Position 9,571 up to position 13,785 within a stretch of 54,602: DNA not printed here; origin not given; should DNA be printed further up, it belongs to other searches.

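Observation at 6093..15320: Candidate undescribed envelope-spanning system: RHH-RHH, bitopic Ig/PKD surface protein, membrane-embedded HerA/FtsK-class ATPase with a large ectodomain, and two coiled-coil proteins in one coupled operon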

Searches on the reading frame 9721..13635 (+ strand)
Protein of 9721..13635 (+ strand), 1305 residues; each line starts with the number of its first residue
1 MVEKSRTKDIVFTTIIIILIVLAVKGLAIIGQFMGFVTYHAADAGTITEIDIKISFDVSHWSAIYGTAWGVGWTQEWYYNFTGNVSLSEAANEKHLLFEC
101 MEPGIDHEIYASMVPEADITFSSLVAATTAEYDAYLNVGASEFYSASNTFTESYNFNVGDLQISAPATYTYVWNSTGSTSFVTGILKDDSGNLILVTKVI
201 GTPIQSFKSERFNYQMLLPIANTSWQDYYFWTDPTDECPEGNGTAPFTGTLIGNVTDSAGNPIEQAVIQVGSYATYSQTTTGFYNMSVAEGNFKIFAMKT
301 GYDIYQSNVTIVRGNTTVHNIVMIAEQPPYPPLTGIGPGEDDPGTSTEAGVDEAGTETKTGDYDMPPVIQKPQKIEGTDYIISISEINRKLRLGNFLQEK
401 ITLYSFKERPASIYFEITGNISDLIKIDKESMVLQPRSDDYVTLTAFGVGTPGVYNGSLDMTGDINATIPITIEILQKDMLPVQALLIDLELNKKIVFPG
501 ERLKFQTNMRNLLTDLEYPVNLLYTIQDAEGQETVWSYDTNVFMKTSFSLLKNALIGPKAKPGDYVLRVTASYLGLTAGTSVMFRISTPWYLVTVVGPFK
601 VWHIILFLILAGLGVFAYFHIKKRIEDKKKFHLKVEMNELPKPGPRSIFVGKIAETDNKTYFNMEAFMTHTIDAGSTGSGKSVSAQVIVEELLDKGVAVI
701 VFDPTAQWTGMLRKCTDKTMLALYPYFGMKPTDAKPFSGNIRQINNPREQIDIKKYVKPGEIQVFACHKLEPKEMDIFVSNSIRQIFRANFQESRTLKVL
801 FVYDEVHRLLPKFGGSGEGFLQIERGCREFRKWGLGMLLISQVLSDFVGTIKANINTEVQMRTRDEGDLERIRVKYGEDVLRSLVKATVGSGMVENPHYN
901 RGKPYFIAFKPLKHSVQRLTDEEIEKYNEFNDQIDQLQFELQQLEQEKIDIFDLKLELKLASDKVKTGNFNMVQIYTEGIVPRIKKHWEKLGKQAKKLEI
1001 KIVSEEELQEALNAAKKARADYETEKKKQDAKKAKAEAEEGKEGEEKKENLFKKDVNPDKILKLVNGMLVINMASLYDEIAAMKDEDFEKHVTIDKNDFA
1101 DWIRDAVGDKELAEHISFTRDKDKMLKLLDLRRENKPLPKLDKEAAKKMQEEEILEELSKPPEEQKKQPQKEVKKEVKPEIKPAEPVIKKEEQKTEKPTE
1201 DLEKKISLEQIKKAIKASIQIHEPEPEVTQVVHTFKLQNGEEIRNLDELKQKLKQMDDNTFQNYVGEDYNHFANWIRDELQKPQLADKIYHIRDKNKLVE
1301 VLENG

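Call 3: search_protein_families(library=pfam, proteins=[window:9721-13635:+], max_evalue=0.1)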
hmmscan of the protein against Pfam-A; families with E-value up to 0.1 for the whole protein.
window:9721-13635:+ (1305 aa): 8 families
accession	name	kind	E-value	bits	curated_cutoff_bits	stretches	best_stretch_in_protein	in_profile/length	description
PF01935.23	DUF87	-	3.2e-09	37.7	23.2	1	649-712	2-68/220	Helicase HerA, central domain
PF19027.5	DUF5752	-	3e-08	33.7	23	2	1096-1134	57-94/208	Family of unknown function (DUF5752)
PF13620.12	CarboxypepD_reg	-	1.2e-06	29.2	32.3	1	251-323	2-81/82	Carboxypeptidase regulatory-like domain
PF05872.18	HerA_C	-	0.00026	20.2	22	1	656-716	9-69/502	Helicase HerA-like C-terminal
PF10412.15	TrwB_AAD_bind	-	0.013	14.8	20.5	1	668-709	15-56/387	Type IV secretion-system coupling protein DNA-binding domain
PF01580.24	FtsK_SpoIIIE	-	0.016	15.1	24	1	648-693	20-64/221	FtsK/SpoIIIE family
PF00270.35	DEAD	-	0.062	13.5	26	0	674-706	20-55/167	DEAD/DEAH box helicase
PF15976.11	CooC_C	-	0.092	13.2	29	0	249-295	17-62/93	CS1-pili formation C-terminal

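Call 4: search_protein_families(library=ncbifam, proteins=[window:9721-13635:+], max_evalue=0.1)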
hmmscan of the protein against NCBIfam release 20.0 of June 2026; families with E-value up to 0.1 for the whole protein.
window:9721-13635:+ (1305 aa): 10 families
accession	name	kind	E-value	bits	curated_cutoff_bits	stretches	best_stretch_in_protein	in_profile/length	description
NF053655.1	CedD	equivalog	7.4e-08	31.5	600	1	651-712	202-265/527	DNA-translocating ATPase CedD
NF052345.1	S_layer_anammox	exception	1.1e-07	29.6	1400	1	168-336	1258-1404/1596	Kustd1514 family S-layer glycoprotein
NF040937.1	HerA_Thermprot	equivalog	7.5e-06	24.6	800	1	752-845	299-396/487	DNA double-strand break repair helicase HerA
TIGR02746.1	TraC-F-type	equivalog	7.8e-06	24.1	567.05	2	783-853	626-694/800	type IV secretion system protein TraC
TIGR03743.1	SXT_TraD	subfamily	8.3e-06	24.5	366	1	653-705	160-212/636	conjugative transfer system coupling protein TraD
NF042943.1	HerA_antiphage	equivalog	4.4e-05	22.2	800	1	795-873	431-512/566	anti-phage-associated helicase HerA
NF042944.1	HerA_antiphage_2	equivalog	8.5e-05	21.5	850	1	783-869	413-501/576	anti-phage-associated helicase HerA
NF033849.1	ser_rich_anae_1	subfamily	0.00027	18.4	650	1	665-744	756-841/1163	serine-rich protein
NF041214.1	plasmid_TraB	equivalog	0.037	12.5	800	1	669-718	249-301/639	plasmid transfer protein TraB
NF045999.1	MAG1140_fam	equivalog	0.048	13.8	35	1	600-640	7-47/126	MAG1140 family protein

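Call 7: find_homologous_proteins(query=window:9721-13635:+, max_evalue=0.001)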
Query window:9721-13635:+ (1305 aa): 36 proteins with E <= 0.001 among 8000 candidates.
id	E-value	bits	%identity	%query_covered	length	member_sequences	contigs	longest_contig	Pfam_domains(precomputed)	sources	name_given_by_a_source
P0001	0.0e+0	2966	100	100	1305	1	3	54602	PF01935.24,PF19027.6,PF13620.13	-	-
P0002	0.0e+0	2261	74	100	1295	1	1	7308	PF13715.13,PF01935.24,PF19027.6,PF13620.13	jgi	-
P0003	0.0e+0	2223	75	90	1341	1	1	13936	PF01935.24,PF19027.6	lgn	-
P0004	0.0e+0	2206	71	100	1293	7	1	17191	PF01935.24,PF19027.6,PF13620.13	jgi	-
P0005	0.0e+0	2200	70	100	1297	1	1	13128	PF01935.24,PF19027.6,PF13620.13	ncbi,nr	ncbi:DUF87 domain-containing protein [Candidatus Woesearchaeota archaeon]|nr:DUF87 domain-containing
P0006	0.0e+0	2195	74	88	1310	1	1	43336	PF01935.24,PF19027.6,PF13620.13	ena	-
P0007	0.0e+0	2167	71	100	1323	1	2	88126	PF01935.24,PF19027.6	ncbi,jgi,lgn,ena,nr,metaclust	ncbi:hypothetical protein AYK26_03765 [Euryarchaeota archaeon SM23-78]|nr:MAG: hypothetical protein 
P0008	0.0e+0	2160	69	100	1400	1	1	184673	PF01935.24,PF19027.6,PF13620.13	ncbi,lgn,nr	ncbi:DUF87 domain-containing protein [Candidatus Woesearchaeota archaeon]|nr:DUF87 domain-containing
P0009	0.0e+0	2143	71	100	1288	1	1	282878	PF01935.24,PF19027.6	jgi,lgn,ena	-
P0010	0.0e+0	2080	69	100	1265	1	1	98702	PF01935.24,PF19027.6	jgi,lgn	jgi:hypothetical protein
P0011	0.0e+0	2075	69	100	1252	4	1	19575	PF01935.24,PF19027.6,PF05872.19,PF13620.13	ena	-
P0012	0.0e+0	2048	68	100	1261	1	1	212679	PF01935.24,PF19027.6,PF13620.13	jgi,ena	-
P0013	0.0e+0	2041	68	100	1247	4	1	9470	PF01935.24,PF19027.6,PF05872.19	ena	-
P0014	0.0e+0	2017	70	89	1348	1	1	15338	PF01935.24,PF19027.6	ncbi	-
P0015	0.0e+0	2010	71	88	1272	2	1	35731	PF01935.24,PF19027.6,PF05872.19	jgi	jgi:hypothetical protein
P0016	0.0e+0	2009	66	100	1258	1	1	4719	PF01935.24,PF19027.6,PF05872.19,PF13620.13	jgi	jgi:hypothetical protein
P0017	0.0e+0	1976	62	100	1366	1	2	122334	PF01935.24,PF19027.6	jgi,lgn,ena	-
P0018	0.0e+0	1958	64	100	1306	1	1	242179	PF01935.24,PF19027.6,PF05872.19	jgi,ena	-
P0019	0.0e+0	1934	63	100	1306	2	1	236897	PF01935.24,PF19027.6,PF05872.19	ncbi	ncbi:MAG: DUF87 domain-containing protein [archaeon]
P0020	0.0e+0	1934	67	91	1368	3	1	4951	PF01935.24,PF19027.6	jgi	jgi:hypothetical protein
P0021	0.0e+0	1891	72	85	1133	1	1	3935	PF01935.24,PF19027.6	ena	-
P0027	0.0e+0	1441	53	98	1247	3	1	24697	PF01935.24,PF19027.6,PF13620.13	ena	-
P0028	0.0e+0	1354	50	100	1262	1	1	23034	PF01935.24,PF05872.19,PF13620.13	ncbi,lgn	ncbi:MAG: DUF87 domain-containing protein [Nanoarchaeota archaeon]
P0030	0.0e+0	1338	49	98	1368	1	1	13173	PF01935.24,PF19027.6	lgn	-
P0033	0.0e+0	1265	47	99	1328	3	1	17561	PF01935.24,PF19027.6,PF13620.13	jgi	-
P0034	7.7e-294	996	43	86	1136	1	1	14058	PF01935.24,PF05872.19,PF04851.22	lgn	-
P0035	1.2e-290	985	43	86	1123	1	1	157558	PF01935.24,PF05872.19,PF13620.13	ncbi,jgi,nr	ncbi:DUF853 family protein [Candidatus Woesearchaeota archaeon]|nr:MAG: DUF853 family protein [Candi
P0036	3.3e-114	401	38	41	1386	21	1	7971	PF01935.24,PF05872.19,PF10633.16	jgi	-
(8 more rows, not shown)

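Call 9: find_encoding_contigs(protein=P0018, flank=10000, max_places=2)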
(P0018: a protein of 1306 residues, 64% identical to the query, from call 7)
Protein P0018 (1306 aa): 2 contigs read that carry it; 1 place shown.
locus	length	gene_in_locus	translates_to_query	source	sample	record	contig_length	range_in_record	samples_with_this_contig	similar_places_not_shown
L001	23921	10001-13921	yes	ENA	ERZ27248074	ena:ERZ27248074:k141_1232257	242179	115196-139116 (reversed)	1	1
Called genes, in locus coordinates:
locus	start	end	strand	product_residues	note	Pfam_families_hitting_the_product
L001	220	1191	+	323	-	PF01142:TruD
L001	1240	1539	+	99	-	PF01022:HTH_5, PF25212:HVO_A0114 (faint)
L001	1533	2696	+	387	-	PF00266:Aminotran_5, PF01212:Beta_elim_lyase, PF01041:DegT_DnrJ_EryC1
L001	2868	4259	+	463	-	PF00483:NTP_transferase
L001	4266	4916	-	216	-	PF00406:ADK, PF13207:AAA_17, PF13238:AAA_18, PF17213:Hydin_ADK (faint), PF05191:ADK_lid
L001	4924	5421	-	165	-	-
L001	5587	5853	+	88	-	PF01402:RHH_1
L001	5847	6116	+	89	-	-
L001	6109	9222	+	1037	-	PF18911:PKD_4, PF00801:PKD (weak)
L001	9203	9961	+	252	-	-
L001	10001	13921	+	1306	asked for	PF01935:DUF87, PF05872:HerA_C (faint), PF19027:DUF5752 (faint)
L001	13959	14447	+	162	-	-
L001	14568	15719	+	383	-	-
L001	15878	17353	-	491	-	PF02310:B12-binding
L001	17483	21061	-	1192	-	-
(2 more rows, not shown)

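Call 10: find_encoding_contigs(protein=P0035, flank=10000, max_places=2)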
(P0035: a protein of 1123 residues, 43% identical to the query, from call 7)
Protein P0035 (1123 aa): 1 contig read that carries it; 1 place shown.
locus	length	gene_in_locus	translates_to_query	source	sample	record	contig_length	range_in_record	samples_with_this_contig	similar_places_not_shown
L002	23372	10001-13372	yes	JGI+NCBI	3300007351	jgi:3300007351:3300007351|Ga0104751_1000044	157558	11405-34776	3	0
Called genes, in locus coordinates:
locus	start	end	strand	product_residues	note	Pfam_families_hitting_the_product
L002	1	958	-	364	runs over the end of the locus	PF01917:Flagellin_arch-type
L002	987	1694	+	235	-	PF05763:DUF835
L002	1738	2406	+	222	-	PF04967:HTH_10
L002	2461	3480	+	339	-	PF00348:polyprenyl_synt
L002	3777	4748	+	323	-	PF01142:TruD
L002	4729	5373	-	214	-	PF00406:ADK, PF13207:AAA_17, PF05191:ADK_lid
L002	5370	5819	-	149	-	-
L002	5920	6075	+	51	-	-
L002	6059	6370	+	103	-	-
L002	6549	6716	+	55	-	PF01402:RHH_1 (weak)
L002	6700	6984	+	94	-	-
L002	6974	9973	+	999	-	PF19077:Big_13 (faint), PF07495:Y_Y_Y (faint), PF15418:DUF4625 (faint), PF18911:PKD_4 (weak)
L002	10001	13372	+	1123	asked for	PF13620:CarboxypepD_reg, PF01935:DUF87, PF05872:HerA_C (faint)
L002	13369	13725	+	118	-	-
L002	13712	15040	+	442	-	-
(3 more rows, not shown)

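Call 11: find_encoding_contigs(protein=P0028, flank=10000, max_places=2)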
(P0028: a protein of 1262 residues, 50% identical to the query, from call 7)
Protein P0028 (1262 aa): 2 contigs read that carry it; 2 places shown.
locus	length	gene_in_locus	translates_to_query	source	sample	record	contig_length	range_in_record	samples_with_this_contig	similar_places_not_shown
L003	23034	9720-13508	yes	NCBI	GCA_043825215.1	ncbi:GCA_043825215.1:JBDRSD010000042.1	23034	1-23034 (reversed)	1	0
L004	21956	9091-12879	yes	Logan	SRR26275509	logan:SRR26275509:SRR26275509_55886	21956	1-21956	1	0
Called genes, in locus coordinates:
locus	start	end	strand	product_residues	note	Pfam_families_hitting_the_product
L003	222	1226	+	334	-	PF01142:TruD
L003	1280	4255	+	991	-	PF18072:FGAR-AT_linker, PF00586:AIRS, PF02769:AIRS_C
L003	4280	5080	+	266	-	PF13507:GATase_5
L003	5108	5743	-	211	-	PF00406:ADK, PF13207:AAA_17, PF05191:ADK_lid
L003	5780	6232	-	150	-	-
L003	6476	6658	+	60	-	PF01402:RHH_1 (weak)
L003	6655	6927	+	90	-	-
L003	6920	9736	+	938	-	PF11617:Cu-binding_MopE (weak), PF26591:DUF8186_C (faint), PF19077:Big_13 (faint), PF23374:Fn3_arc (faint)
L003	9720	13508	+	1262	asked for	PF13620:CarboxypepD_reg, PF01935:DUF87, PF05872:HerA_C (faint)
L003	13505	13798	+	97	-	-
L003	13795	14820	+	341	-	-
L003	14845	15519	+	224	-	-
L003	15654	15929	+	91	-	-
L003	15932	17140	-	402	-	-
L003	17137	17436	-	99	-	PF03091:CutA1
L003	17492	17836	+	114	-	PF04032:Rpr2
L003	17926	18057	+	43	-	-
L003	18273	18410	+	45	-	-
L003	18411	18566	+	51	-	-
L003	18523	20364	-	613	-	PF05362:Lon_C (weak)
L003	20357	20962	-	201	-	PF01163:RIO1, PF03109:ABC1 (weak), PF00069:Pkinase (weak), PF01636:APH (faint), PF06293:Kdo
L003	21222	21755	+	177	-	-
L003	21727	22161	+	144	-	PF03657:UPF0113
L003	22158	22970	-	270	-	-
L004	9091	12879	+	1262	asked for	PF13620:CarboxypepD_reg, PF01935:DUF87, PF05872:HerA_C (faint)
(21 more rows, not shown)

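Call 13: find_encoding_contigs(protein=P0036, flank=10000, max_places=3)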
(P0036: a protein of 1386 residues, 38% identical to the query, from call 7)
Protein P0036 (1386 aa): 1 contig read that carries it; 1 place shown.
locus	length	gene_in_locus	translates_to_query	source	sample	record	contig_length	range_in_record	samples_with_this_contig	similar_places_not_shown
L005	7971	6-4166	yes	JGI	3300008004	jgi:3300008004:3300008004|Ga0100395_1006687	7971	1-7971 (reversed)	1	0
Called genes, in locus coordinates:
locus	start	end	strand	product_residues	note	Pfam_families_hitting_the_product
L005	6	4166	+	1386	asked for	PF10633:NPCBM_assoc (faint), PF01935:DUF87, PF05872:HerA_C (faint)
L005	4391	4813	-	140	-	-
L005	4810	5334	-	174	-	PF01909:NTP_transf_2 (weak), PF18765:Polbeta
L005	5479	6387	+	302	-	PF00892:EamA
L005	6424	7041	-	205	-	-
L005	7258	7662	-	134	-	PF01797:Y1_Tnp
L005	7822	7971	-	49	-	?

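Call 14: find_encoding_contigs(protein=P0034, flank=10000, max_places=2)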
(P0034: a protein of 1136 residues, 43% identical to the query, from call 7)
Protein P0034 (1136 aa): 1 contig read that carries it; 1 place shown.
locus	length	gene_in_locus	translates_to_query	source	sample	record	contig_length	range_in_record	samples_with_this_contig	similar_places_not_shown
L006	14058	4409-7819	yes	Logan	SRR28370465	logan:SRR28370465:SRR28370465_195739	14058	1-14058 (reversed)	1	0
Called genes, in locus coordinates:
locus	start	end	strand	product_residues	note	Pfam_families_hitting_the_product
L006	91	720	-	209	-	PF00406:ADK, PF13207:AAA_17, PF13238:AAA_18, PF13671:AAA_33 (weak), PF05191:ADK_lid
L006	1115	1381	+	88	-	-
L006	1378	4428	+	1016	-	PF19077:Big_13 (weak), PF13620:CarboxypepD_reg (weak)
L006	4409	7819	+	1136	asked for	PF01935:DUF87, PF04851:ResIII (weak), PF05872:HerA_C (weak)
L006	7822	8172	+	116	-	-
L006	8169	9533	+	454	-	-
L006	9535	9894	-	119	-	PF11086:DUF2878 (weak)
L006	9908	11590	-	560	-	-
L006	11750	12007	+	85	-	-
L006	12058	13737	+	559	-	-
